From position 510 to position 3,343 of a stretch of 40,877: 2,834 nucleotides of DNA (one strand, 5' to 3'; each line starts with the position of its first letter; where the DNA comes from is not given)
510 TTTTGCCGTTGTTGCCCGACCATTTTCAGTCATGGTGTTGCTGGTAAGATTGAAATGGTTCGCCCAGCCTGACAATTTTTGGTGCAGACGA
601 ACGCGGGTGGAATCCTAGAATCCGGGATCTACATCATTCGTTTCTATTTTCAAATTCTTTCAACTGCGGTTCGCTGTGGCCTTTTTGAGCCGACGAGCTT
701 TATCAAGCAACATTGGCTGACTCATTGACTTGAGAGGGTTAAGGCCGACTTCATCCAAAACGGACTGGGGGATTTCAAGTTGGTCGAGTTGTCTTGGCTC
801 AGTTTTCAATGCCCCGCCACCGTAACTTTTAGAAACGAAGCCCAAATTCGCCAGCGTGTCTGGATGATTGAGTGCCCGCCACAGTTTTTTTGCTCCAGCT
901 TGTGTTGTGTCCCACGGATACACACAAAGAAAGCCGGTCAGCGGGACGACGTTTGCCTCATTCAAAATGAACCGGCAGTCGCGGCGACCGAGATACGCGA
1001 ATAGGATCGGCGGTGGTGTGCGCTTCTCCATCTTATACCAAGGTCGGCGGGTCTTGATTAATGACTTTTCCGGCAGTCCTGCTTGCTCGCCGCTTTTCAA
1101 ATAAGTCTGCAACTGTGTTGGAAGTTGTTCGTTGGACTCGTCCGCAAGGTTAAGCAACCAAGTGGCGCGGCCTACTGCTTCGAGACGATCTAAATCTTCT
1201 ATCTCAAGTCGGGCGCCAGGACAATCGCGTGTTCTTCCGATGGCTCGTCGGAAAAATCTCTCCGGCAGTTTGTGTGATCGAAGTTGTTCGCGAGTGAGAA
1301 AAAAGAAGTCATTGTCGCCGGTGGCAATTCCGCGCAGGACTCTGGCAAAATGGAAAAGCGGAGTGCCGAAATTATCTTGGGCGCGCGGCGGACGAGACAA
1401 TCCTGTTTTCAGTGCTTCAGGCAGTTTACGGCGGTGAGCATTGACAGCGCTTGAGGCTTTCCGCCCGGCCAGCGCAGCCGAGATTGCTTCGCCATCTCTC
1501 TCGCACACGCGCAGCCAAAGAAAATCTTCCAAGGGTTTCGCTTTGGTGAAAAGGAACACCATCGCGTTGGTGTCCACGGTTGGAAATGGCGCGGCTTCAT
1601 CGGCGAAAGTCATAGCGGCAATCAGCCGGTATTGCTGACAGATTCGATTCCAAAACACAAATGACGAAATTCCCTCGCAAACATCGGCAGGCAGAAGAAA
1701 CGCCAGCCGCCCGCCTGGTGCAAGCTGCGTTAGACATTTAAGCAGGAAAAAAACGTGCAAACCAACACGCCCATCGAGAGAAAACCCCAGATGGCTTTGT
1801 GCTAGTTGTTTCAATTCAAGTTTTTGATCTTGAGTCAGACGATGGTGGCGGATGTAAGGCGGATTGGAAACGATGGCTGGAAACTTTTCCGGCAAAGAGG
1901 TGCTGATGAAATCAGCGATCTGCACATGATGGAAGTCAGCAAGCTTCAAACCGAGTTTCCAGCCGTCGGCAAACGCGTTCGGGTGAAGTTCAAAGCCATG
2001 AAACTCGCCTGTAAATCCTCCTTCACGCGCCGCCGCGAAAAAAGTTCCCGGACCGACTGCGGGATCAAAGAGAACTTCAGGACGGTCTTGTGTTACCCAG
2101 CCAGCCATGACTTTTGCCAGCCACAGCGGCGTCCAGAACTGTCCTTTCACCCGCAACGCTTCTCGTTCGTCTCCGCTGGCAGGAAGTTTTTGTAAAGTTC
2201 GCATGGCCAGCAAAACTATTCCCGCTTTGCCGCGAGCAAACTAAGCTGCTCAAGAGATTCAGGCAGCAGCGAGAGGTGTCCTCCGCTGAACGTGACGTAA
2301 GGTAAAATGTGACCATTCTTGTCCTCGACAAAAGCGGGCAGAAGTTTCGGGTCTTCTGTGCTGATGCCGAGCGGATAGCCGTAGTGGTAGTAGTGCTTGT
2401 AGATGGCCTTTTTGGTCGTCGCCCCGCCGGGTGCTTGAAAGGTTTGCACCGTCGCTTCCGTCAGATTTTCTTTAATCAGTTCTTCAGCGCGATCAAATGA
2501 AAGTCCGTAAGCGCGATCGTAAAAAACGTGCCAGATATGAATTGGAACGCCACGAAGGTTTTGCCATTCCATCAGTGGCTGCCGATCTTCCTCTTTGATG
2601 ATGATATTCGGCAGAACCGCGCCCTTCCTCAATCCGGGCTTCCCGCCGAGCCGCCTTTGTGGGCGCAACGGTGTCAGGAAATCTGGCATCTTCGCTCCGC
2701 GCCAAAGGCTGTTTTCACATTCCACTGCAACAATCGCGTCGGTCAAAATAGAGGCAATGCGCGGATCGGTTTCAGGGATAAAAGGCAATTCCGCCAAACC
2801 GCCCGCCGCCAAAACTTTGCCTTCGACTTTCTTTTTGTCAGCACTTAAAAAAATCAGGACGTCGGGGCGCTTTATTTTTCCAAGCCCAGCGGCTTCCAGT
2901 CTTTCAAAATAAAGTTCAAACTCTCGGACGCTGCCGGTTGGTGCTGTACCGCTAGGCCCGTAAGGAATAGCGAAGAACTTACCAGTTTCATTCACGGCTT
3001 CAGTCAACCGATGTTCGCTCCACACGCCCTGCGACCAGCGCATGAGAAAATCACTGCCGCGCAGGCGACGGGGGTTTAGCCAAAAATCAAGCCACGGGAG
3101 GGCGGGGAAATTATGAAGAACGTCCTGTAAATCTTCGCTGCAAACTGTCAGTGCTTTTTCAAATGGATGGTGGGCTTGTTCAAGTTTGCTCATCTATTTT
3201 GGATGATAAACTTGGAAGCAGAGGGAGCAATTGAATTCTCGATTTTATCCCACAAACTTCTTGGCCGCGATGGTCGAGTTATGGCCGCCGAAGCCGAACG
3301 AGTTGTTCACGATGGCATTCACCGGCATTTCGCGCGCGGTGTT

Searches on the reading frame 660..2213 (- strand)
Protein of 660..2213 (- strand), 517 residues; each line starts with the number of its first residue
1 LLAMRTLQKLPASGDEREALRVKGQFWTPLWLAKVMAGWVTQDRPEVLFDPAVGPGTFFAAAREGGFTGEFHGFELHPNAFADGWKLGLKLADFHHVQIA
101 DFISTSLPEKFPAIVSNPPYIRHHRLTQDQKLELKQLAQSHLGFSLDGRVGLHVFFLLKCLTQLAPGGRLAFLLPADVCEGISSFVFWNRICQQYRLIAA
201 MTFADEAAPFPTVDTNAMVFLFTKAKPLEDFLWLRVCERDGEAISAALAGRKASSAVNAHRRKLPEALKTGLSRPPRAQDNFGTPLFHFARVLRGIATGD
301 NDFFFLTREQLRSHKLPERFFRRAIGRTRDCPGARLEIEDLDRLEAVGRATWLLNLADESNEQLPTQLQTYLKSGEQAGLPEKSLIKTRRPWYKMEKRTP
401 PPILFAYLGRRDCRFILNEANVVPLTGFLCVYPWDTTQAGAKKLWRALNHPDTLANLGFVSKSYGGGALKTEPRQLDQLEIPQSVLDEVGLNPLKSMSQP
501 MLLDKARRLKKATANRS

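Call 99: search_protein_families(library=pfam, proteins=[window:660-2213:-], max_evalue=0.00001)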
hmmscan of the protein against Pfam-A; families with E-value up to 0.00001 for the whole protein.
window:660-2213:- (517 aa): 3 families
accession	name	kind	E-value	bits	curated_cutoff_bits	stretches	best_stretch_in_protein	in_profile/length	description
PF02384.22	N6_Mtase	-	7e-09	35.9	20.4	1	22-177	24-186/311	N-6 DNA Methylase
PF07669.17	Eco57I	-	6.1e-08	33.4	25.3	1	101-203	64-165/171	Eco57I restriction-modification methylase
PF22837.1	M_Eco57I_C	-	4.7e-07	29.9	27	1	297-481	43-222/283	Type II methyltransferase M.Eco57I, C-terminal domain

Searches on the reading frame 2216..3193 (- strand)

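Call 99: search_protein_families(library=pfam, proteins=[window:2216-3193:-], max_evalue=0.00001)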
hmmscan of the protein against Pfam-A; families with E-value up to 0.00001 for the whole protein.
window:2216-3193:- (325 aa): 1 family
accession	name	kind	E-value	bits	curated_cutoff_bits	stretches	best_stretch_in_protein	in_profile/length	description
PF09545.15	RE_AccI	-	9.5e-15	54.9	22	2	197-313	239-354/366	AccI restriction endonuclease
